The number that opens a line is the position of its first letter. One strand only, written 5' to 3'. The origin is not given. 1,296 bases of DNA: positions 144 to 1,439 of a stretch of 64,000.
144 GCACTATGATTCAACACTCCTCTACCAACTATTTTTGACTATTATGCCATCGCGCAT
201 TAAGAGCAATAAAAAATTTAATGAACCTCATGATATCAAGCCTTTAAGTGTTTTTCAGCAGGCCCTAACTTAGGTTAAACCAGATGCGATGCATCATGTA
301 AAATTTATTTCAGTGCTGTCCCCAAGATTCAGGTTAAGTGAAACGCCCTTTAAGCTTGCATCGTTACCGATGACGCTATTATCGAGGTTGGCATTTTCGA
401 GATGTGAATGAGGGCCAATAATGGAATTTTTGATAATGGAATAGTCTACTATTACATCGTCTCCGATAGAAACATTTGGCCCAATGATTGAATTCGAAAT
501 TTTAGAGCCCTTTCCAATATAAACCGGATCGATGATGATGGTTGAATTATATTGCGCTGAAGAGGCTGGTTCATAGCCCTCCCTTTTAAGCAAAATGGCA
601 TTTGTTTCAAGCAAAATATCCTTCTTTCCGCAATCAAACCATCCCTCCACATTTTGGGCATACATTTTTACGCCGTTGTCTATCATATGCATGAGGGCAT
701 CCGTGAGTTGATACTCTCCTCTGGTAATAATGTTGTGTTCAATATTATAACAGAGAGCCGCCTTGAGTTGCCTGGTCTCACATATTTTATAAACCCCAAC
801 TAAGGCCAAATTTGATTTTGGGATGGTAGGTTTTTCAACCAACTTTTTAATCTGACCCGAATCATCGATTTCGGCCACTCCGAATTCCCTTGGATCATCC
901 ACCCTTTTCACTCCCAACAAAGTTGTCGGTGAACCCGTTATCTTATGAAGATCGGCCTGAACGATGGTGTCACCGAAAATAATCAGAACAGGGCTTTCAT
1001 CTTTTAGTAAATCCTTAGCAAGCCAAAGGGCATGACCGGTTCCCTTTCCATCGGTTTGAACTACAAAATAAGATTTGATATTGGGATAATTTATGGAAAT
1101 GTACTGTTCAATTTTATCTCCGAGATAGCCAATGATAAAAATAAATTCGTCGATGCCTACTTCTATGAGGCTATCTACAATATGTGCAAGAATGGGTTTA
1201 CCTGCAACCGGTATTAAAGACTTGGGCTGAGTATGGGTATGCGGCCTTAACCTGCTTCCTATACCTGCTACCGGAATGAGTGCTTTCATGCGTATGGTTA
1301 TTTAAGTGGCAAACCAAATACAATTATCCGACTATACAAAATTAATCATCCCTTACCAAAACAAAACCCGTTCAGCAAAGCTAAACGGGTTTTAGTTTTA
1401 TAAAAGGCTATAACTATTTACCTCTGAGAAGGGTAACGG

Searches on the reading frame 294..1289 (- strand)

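Call 6: search_protein_families(library=pfam, proteins=[window:294-1289:-], max_evalue=0.1)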
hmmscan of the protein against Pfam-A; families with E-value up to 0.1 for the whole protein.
window:294-1289:- (331 aa): 10 families
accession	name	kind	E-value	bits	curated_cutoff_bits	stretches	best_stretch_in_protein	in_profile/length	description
PF00483.29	NTP_transferase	-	6.6e-33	114.7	21.2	1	2-234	1-243/245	Nucleotidyl transferase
PF25084.1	LbH_EIF2B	-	1e-07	32.3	54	1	248-313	20-81/105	EIF2B subunit epsilon LbH domain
PF12804.13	NTP_transf_3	-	1.7e-06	28.7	27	1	3-109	1-97/160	MobA-like NTP transferase domain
PF25247.1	LbH_GLGC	-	6.2e-06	26.6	27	1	230-281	48-99/135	GLGC left-handed parallel beta-helix domain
PF00132.30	Hexapep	-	0.00012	22.1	27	1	256-281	2-28/36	Bacterial transferase hexapeptide (six repeats)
PF24894.1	Hexapep_GlmU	-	0.0002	21.8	23.3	0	286-313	16-43/104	GlmU-like, C-terminal hexapeptide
PF01128.25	IspD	-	0.0012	19.1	27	1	2-53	2-50/221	2-C-methyl-D-erythritol 4-phosphate cytidylyltransferase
PF07959.18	Fucose_pyrophosphorylase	-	0.007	15.8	34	1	259-318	282-346/418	Fucose pyrophosphorylase domain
PF20202.4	DUF6564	-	0.034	14.2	25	1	33-125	17-116/230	Domain of unknown function (DUF6564)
PF19580.5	Exo_endo_phos_3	-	0.047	13.2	27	0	130-187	54-110/311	Endonuclease/Exonuclease/phosphatase family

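Call 7: search_protein_families(library=ncbifam, proteins=[window:294-1289:-], max_evalue=0.1)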
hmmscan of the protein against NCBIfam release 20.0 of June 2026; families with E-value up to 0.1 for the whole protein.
window:294-1289:- (331 aa): 44 families (the best 25 are shown)
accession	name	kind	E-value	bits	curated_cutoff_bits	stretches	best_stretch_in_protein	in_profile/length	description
TIGR01208.1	rmlA_long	equivalog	2.9e-67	227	320.25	1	2-317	1-317/353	glucose-1-phosphate thymidylyltransferase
TIGR03992.1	Arch_glmU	subfamily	1.1e-57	195.7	292.1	1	1-313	1-310/393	bifunctional sugar-1-phosphate nucleotidylyltransferase/acetyltransferase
NF041173.1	Sug_nt_acttase_Thmprot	equivalog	2.1e-40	138.9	600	1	1-301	1-285/405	bifunctional sugar-1-phosphate nucleotidylyltransferase/acetyltransferase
NF041313.1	UDPGP_AglF_Halo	equivalog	4.7e-40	137.5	400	1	1-217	1-217/234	UTP--glucose-1-phosphate uridylyltransferase AglF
TIGR01099.1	galU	equivalog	2.8e-30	105.8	326.8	2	1-68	2-69/261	UTP--glucose-1-phosphate uridylyltransferase GalU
NF052502.1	man1P_GTase_Rv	exception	2.4e-28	99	440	1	2-311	2-305/352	mannose-1-phosphate guanylyltransferase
TIGR01173.1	glmU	equivalog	4e-28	98.5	366.85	2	2-212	2-212/452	bifunctional UDP-N-acetylglucosamine diphosphorylase/glucosamine-1-phosphate N-acetyltransferase GlmU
NF010934.1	PRK14354.1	equivalog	7.8e-27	93.9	450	2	3-215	2-215/447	bifunctional UDP-N-acetylglucosamine diphosphorylase/glucosamine-1-phosphate N-acetyltransferase GlmU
NF010933.0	PRK14353.1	equivalog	1.2e-21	76.9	505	1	3-313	8-318/453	bifunctional UDP-N-acetylglucosamine diphosphorylase/glucosamine-1-phosphate N-acetyltransferase GlmU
NF049965.1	GlMnHpPGnyltfHddC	equivalog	1.6e-21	76.9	300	1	1-170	1-168/221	D-glycero-D-manno-heptose 1-phosphate guanosyltransferase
NF010940.0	PRK14360.1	equivalog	3.7e-21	75.2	602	2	7-215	8-218/452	bifunctional UDP-N-acetylglucosamine diphosphorylase/glucosamine-1-phosphate N-acetyltransferase GlmU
NF006986.0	PRK09451.1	equivalog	6.4e-20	71.4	725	1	3-311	8-330/456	bifunctional UDP-N-acetylglucosamine diphosphorylase/glucosamine-1-phosphate N-acetyltransferase GlmU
NF010939.0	PRK14359.1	equivalog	3.6e-19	68.7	592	1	4-314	6-308/430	bifunctional UDP-N-acetylglucosamine diphosphorylase/glucosamine-1-phosphate N-acetyltransferase GlmU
NF003670.0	PRK05293.1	equivalog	1.9e-18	66.6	470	2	5-237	9-262/382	glucose-1-phosphate adenylyltransferase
TIGR01207.1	rmlA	equivalog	4.2e-18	65.4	360.65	1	4-231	3-234/286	glucose-1-phosphate thymidylyltransferase RfbA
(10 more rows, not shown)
